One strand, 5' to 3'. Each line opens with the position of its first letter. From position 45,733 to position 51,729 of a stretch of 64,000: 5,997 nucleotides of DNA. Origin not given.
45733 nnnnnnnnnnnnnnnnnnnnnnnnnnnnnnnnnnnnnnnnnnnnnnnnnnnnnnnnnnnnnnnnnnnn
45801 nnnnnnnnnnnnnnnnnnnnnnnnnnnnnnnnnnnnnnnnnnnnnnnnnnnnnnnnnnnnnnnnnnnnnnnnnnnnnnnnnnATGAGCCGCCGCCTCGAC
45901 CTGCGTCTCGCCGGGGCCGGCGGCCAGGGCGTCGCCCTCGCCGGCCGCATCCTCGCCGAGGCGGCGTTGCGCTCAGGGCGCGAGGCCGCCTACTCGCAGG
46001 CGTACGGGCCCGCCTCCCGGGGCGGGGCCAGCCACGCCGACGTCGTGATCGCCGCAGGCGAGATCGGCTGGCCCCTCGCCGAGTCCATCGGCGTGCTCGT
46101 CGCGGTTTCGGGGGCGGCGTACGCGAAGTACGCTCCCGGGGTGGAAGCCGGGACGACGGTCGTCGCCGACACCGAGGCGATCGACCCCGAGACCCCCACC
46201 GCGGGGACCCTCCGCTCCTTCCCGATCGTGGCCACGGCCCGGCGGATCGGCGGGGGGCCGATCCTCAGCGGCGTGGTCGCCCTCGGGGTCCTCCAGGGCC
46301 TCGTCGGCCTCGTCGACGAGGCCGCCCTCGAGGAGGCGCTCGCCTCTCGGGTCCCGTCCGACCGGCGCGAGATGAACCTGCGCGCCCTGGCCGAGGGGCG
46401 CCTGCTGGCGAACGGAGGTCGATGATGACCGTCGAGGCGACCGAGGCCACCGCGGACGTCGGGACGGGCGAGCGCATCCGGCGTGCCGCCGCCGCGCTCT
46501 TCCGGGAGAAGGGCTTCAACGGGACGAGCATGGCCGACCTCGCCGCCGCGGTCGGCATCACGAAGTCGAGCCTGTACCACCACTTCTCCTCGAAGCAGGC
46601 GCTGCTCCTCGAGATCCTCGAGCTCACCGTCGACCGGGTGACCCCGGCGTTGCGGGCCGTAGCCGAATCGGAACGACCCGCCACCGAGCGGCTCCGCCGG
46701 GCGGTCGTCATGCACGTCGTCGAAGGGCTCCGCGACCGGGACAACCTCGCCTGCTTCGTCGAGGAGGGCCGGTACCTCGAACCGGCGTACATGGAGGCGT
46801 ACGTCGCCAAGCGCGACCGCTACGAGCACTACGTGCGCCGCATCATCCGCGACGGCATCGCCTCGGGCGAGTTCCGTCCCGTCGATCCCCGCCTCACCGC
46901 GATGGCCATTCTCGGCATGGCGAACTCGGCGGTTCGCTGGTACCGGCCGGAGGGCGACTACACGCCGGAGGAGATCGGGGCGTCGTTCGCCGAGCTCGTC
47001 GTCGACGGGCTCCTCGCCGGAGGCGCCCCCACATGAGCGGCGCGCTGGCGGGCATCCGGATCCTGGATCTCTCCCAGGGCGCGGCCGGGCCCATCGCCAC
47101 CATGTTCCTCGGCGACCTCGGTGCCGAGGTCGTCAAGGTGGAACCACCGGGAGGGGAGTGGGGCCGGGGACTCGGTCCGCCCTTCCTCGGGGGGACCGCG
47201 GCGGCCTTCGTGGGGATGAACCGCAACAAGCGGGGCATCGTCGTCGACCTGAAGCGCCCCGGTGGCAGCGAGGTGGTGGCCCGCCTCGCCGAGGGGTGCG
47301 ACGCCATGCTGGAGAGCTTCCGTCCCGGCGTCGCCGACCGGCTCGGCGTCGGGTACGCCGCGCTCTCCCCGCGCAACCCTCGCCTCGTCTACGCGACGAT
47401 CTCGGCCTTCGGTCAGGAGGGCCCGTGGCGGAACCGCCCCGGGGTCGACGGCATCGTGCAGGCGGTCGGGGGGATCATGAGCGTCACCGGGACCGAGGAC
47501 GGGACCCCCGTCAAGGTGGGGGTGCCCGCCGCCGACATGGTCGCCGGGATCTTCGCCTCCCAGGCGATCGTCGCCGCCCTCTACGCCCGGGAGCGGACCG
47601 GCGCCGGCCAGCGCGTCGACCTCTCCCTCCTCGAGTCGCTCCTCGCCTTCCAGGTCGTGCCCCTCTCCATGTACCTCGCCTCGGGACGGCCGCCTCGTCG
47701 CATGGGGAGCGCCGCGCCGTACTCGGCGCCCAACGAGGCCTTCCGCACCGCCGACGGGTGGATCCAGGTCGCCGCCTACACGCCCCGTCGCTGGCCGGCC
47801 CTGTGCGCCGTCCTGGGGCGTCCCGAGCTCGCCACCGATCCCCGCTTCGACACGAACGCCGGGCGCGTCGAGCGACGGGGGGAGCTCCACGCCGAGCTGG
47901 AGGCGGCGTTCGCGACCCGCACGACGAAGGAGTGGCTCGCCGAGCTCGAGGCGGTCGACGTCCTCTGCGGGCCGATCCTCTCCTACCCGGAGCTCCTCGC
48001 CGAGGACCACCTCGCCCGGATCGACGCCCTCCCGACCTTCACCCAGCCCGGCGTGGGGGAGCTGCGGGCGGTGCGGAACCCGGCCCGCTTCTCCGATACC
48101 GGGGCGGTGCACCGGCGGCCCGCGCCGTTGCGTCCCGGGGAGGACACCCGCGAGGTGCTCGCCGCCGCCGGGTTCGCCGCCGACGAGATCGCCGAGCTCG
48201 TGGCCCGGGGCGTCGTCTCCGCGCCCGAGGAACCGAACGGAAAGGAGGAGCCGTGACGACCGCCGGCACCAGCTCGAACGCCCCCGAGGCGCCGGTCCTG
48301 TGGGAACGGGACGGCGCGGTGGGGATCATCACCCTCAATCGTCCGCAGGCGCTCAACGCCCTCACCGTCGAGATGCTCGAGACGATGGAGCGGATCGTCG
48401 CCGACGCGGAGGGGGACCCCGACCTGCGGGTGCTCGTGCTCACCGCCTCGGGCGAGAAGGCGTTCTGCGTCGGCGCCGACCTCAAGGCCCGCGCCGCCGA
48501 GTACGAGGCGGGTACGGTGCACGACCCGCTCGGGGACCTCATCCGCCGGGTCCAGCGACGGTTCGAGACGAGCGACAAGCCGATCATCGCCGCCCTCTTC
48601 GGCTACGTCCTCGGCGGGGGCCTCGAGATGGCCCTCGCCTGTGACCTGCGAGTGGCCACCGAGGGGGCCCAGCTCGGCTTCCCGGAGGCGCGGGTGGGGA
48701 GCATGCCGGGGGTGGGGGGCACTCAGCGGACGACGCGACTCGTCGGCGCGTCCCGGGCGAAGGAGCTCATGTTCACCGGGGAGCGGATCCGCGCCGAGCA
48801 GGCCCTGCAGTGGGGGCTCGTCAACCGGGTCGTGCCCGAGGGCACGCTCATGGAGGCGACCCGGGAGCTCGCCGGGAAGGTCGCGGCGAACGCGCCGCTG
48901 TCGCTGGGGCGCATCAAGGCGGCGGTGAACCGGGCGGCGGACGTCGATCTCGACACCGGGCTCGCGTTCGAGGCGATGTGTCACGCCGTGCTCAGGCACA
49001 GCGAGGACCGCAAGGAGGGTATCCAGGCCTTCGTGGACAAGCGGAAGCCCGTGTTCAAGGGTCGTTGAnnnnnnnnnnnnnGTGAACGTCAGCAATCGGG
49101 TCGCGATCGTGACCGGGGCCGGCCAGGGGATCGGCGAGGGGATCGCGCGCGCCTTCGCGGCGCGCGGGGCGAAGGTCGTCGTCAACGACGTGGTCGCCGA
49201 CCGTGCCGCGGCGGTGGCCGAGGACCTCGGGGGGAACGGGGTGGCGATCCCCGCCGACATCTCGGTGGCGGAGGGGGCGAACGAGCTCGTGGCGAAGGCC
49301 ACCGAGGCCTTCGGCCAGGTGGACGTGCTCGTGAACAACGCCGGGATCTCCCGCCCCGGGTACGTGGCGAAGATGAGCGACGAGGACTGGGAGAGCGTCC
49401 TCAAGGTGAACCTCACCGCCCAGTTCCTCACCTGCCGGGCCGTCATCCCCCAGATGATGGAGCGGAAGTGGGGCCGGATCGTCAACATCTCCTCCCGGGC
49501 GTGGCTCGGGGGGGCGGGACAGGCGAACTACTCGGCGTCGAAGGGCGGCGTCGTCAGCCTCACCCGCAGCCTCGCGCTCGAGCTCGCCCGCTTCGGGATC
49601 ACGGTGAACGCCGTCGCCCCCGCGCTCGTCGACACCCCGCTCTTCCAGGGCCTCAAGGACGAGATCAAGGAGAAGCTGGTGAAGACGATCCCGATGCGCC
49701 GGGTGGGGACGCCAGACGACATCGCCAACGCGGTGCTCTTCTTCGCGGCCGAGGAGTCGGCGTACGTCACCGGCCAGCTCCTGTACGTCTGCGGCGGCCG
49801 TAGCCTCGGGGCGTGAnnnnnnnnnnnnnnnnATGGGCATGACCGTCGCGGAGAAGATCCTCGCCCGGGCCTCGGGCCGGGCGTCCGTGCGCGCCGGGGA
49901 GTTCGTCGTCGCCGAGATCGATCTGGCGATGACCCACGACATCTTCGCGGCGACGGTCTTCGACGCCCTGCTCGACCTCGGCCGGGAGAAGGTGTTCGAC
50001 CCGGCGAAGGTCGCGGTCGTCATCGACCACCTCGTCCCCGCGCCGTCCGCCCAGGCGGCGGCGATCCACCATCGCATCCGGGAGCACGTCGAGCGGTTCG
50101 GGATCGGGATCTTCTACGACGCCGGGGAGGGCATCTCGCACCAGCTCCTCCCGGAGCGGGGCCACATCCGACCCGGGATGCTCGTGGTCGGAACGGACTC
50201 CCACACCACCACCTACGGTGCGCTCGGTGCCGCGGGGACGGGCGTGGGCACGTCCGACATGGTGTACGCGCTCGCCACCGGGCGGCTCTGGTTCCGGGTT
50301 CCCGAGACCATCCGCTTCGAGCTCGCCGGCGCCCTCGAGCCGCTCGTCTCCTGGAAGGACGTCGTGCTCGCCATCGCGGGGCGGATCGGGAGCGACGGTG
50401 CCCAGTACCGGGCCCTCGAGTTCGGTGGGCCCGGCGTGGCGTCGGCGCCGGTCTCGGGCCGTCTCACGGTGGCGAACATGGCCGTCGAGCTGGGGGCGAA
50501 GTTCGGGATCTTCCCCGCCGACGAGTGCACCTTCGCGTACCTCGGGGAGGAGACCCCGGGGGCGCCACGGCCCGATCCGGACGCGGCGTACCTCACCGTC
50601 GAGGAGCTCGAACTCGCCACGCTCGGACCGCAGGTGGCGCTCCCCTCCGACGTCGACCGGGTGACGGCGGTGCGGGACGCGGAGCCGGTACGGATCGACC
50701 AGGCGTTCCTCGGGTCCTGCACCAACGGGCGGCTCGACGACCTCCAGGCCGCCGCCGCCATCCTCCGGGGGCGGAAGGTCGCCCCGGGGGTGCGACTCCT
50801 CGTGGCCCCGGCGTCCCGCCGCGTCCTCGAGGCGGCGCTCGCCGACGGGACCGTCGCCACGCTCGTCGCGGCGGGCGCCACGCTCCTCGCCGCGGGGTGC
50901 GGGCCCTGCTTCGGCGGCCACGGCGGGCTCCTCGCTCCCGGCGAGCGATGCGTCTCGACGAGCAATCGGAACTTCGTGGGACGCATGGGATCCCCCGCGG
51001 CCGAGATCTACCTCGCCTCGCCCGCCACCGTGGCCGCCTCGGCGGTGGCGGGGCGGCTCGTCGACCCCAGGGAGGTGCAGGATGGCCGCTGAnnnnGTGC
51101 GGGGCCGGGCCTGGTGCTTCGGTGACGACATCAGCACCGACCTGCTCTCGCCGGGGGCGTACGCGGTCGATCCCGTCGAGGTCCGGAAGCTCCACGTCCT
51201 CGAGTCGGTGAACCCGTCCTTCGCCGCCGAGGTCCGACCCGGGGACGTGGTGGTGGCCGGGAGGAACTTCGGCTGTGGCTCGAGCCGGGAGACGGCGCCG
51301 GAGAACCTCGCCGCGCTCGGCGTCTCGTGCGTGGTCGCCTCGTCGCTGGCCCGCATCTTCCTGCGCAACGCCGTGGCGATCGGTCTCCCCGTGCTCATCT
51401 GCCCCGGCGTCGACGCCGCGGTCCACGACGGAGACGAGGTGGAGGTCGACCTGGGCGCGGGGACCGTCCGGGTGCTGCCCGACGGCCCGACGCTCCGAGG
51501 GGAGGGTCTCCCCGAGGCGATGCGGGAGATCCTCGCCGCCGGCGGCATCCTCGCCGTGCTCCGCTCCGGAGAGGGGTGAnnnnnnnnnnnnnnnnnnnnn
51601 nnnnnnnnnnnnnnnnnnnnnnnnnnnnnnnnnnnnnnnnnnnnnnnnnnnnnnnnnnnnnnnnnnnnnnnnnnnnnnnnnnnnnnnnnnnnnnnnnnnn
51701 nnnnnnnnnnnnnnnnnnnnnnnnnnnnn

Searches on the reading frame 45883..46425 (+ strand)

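Call 13: search_protein_families(library=ncbifam, proteins=[window:45883-46425:+], max_evalue=1e-25)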
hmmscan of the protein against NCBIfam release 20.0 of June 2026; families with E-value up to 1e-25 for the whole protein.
window:45883-46425:+ (180 aa): 1 family
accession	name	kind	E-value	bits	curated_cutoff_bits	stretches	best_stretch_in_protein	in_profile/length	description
NF006323.0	PRK08537.1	equivalog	2.8e-34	118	235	1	4-174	2-176/181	2-oxoacid:ferredoxin oxidoreductase subunit gamma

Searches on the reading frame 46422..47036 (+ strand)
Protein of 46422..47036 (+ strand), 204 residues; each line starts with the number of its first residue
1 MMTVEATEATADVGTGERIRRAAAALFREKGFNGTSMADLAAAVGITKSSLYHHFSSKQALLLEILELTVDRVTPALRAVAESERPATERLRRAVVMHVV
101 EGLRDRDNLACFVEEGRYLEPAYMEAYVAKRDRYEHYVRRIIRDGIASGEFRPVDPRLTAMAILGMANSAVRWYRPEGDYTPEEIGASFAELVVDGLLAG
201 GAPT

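Call 13: search_protein_families(library=ncbifam, proteins=[window:46422-47036:+], max_evalue=1e-25)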
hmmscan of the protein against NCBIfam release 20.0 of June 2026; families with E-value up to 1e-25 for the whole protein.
window:46422-47036:+ (204 aa): 0 families

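Call 60: search_protein_families(library=pfam, max_evalue=0.00001, proteins=[window:46422-47036:+])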
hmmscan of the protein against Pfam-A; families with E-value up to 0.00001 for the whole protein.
window:46422-47036:+ (204 aa): 3 families
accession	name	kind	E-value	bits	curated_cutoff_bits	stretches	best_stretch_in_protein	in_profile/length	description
PF17932.6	TetR_C_24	-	5.1e-35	120.6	26.4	1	85-197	2-114/114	Tetracyclin repressor-like, C-terminal domain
PF00440.29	TetR_N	-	1.8e-18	66.4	24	1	19-65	1-47/47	Bacterial regulatory proteins, tetR family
PF17935.6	TetR_C_27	-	1.1e-07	32.3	26.1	1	124-167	38-81/106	Tetracyclin repressor-like, C-terminal domain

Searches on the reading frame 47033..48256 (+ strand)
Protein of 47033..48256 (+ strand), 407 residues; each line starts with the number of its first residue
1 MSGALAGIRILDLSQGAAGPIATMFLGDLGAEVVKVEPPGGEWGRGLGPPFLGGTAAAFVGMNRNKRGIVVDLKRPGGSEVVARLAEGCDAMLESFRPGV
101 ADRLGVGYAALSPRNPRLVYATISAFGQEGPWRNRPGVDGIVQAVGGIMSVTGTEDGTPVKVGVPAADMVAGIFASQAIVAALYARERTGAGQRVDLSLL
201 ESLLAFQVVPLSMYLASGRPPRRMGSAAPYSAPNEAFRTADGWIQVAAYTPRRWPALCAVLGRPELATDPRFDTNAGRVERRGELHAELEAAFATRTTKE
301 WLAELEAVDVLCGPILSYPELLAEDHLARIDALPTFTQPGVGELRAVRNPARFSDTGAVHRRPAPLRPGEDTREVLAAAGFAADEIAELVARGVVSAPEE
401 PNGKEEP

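Call 13: search_protein_families(library=ncbifam, proteins=[window:47033-48256:+], max_evalue=1e-25)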
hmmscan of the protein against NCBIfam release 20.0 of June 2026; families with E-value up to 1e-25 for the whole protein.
window:47033-48256:+ (407 aa): 6 families
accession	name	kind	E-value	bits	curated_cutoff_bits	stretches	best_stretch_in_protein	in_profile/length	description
NF052585.1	SucGlutTfsCaiB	equivalog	9.7e-85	284.5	750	1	4-378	7-387/394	succinate--glutarate CoA-transferase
NF041294.1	Scnl_mescCoAtase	equivalog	1.6e-72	244.8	700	1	3-375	2-379/381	succinyl-CoA:mesaconate CoA-transferase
NF008511.0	PRK11430.1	equivalog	3e-72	243.8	522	1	3-322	8-327/381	CoA:oxalate CoA-transferase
NF003809.0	PRK05398.1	subfamily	1.5e-68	231.3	442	1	1-208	1-209/416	formyl-CoA transferase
TIGR03253.1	oxalate_frc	equivalog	6.9e-66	222.7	504.2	1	4-209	3-209/416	formyl-CoA transferase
NF002914.1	PRK03525.1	equivalog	8.7e-36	123.7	413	1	3-396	8-398/400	L-carnitine CoA-transferase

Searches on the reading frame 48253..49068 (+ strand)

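Call 13: search_protein_families(library=ncbifam, proteins=[window:48253-49068:+], max_evalue=1e-25)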
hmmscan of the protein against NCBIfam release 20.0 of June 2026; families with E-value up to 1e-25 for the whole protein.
window:48253-49068:+ (271 aa): 61 families (the best 25 are shown)
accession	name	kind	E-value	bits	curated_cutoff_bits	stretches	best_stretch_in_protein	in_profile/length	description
NF005802.0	PRK07657.1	equivalog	1.3e-79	267.4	363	1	21-270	12-259/260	enoyl-CoA hydratase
NF004475.0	PRK05809.1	subfamily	5.1e-76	255.6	394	1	15-271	6-260/260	short-chain-enoyl-CoA hydratase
NF051848.1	EnCoAHydtEchA19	equivalog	8.6e-70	235.2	400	1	15-271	2-258/258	enoyl-CoA hydratase EchA19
NF007239.0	PRK09674.1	equivalog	1.5e-67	227.8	371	1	15-271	6-257/257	2,3-dehydroadipyl-CoA hydratase PaaF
NF006007.0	PRK08138.1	subfamily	1.5e-65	221.2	355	1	20-271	15-261/261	enoyl-CoA hydratase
NF042430.2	EnCoAhydt_DpgD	equivalog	2.1e-64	217.5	400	1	18-270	2-257/258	enoyl-CoA-hydratase DpgD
NF005803.0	PRK07658.1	equivalog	2.2e-64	217.4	313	1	18-271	7-257/257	enoyl-CoA hydratase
NF004517.0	PRK05862.1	equivalog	9.6e-64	215.3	396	1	15-270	6-256/257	enoyl-CoA hydratase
NF004781.0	PRK06127.1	subfamily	1.4e-62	211.8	291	1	7-271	5-269/269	enoyl-CoA hydratase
NF006566.0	PRK09076.1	subfamily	1e-59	202.3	286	1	17-269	9-258/260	enoyl-CoA hydratase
NF004634.0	PRK05980.1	equivalog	1.4e-59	201.6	375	1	15-270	5-262/263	crotonase/enoyl-CoA hydratase family protein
NF006100.0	PRK08252.1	subfamily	1.4e-58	198.5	282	1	14-271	4-254/254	crotonase/enoyl-CoA hydratase family protein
NF006699.0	PRK09245.1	subfamily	6.1e-58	196.2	354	1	14-271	4-266/266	crotonase/enoyl-CoA hydratase family protein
NF004840.0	PRK06190.1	equivalog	3.6e-57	193.9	253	1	15-251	6-239/260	enoyl-CoA hydratase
NF004796.0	PRK06144.1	subfamily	1.1e-56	192.2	272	1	12-271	7-262/262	enoyl-CoA hydratase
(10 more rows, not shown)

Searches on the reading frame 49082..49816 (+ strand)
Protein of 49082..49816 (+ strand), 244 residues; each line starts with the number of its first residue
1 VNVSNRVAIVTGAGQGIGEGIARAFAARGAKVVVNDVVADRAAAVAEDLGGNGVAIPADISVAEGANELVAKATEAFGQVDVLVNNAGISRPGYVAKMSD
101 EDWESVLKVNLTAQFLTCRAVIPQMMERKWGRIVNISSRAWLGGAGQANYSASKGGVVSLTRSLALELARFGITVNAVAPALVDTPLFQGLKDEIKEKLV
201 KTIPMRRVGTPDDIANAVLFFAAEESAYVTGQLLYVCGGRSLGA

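Call 13: search_protein_families(library=ncbifam, proteins=[window:49082-49816:+], max_evalue=1e-25)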
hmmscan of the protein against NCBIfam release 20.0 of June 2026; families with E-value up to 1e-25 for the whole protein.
window:49082-49816:+ (244 aa): 169 families (the best 25 are shown)
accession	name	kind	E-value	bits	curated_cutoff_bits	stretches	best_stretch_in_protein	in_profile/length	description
NF004198.0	PRK05653.1-3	equivalog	3.3e-81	272.4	296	1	4-241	6-247/248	3-oxoacyl-ACP reductase FabG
TIGR01830.1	3oxo_ACP_reduc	equivalog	1e-77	261.1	297.75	1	8-239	1-237/239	3-oxoacyl-[acyl-carrier-protein] reductase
NF005559.1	PRK07231.1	subfamily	1.1e-72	244.5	215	1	3-241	2-248/249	glucose 1-dehydrogenase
NF004197.0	PRK05653.1-1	equivalog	3.6e-72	243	332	1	2-239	4-245/249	3-oxoacyl-ACP reductase FabG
NF004791.0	PRK06138.1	equivalog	5.4e-70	235.6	312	1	1-241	1-250/252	SDR family oxidoreductase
TIGR01829.1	AcAcCoA_reduct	subfamily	4.8e-69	232.7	302.1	1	6-240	1-240/242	acetoacetyl-CoA reductase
NF009466.0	PRK12826.1-2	subfamily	5.6e-69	232.4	222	1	4-240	2-244/248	3-oxoacyl-ACP reductase FabG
NF009464.0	PRK12824.1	subfamily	7.8e-68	228.8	269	1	5-240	2-242/245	3-oxoacyl-ACP reductase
NF052558.1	MBtsdlDhBudC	equivalog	1.7e-66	224.4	270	1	4-240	2-241/250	meso-2,3-butanediol dehydrogenase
NF009547.0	PRK12936.1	subfamily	3.9e-66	223.1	436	1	2-240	3-242/245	3-ketoacyl-(acyl-carrier-protein) reductase NodG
NF004199.0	PRK05653.1-4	equivalog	9.1e-65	218.7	301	1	1-239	1-244/247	3-oxoacyl-ACP reductase FabG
NF009546.0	PRK12935.1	equivalog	1.1e-64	218.4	418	1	3-239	4-244/247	acetoacetyl-CoA reductase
NF009468.0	PRK12826.1-4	equivalog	1.3e-64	218.4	318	1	3-242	5-249/256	SDR family oxidoreductase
NF005309.0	PRK06841.1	subfamily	8.7e-61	205.6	286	1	2-240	12-252/255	GolD/DthD family dehydrogenase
NF004202.0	PRK05653.2-2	equivalog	1.7e-60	204.8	333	1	3-242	5-249/259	3-oxoacyl-ACP reductase FabG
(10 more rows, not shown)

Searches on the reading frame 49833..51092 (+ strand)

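Call 13: search_protein_families(library=ncbifam, proteins=[window:49833-51092:+], max_evalue=1e-25)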
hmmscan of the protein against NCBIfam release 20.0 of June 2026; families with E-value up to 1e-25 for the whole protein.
window:49833-51092:+ (419 aa): 18 families
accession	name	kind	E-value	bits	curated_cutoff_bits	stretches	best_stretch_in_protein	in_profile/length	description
NF001614.1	PRK00402.1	subfamily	2e-163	543.9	385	1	3-413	1-415/415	aconitase/3-isopropylmalate dehydratase large subunit family protein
TIGR01343.1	hacA_fam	subfamily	1.3e-158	527.9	385.7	1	4-413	1-412/412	homoaconitate hydratase family protein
TIGR02086.1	IPMI_arch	subfamily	4.3e-152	506.6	410.15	1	3-414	1-411/411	3-isopropylmalate dehydratase/homoaconitate hydratase family large subunit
TIGR02083.1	LEU2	equivalog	3.4e-138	461.1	610.65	1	3-415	1-419/419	3-isopropylmalate dehydratase large subunit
NF040615.1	HacA_Meth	equivalog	1.5e-128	429.1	550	1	3-410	1-416/419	homoaconitase large subunit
NF005558.0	PRK07229.1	equivalog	1.2e-99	334.6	612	1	1-416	1-416/647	aconitate hydratase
NF009116.0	PRK12466.1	subfamily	3e-98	329.4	531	2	22-242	22-251/472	3-isopropylmalate dehydratase large subunit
NF004016.0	PRK05478.1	subfamily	3.8e-85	286.2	510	2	22-241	21-248/468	3-isopropylmalate dehydratase large subunit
TIGR00139.1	h_aconitase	equivalog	9.9e-80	268.8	529.9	2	244-416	275-458/709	homoaconitase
TIGR01342.1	acon_putative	hypoth_equivalog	3.6e-79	266.7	719.15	1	4-417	1-414/655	putative aconitate hydratase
TIGR00170.1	leuC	equivalog_domain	1.3e-73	248.2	560.25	2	22-240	20-246/466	3-isopropylmalate dehydratase large subunit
TIGR01340.1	aconitase_mito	equivalog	1.2e-42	146.2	825.35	1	84-409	119-472/745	aconitate hydratase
NF006690.0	PRK09238.1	equivalog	3.3e-42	144.5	782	1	245-415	649-817/852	bifunctional aconitate hydratase 2/2-methylisocitrate dehydratase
NF008503.0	PRK11413.1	equivalog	3.3e-33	114.6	641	0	87-276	116-307/753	hydratase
NF009520.0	PRK12881.1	subfamily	4.8e-33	113.9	905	0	113-238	203-327/893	aconitate hydratase AcnA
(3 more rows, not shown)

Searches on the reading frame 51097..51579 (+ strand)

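Call 13: search_protein_families(library=ncbifam, proteins=[window:51097-51579:+], max_evalue=1e-25)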
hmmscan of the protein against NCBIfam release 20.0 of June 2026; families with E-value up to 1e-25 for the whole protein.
window:51097-51579:+ (160 aa): 5 families
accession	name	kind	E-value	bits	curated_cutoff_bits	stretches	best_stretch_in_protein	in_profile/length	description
TIGR02087.1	LEUD_arch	subfamily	6.4e-49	165.7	108.95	1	3-155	1-154/157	LeuD/DmdB family oxidoreductase small subunit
NF040625.1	HacB2_Meth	equivalog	9.9e-42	142.1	230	1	1-152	4-153/161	homoaconitase small subunit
TIGR02084.1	leud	equivalog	2.6e-40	137.6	245.85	1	3-155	1-154/156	3-isopropylmalate dehydratase small subunit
NF010629.0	PRK14023.1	equivalog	5.7e-39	133.6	229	1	4-156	3-155/166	homoaconitate hydratase small subunit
NF040604.2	HacB_Meth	equivalog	4.1e-37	127.5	230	1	1-153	3-155/159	homoaconitase small subunit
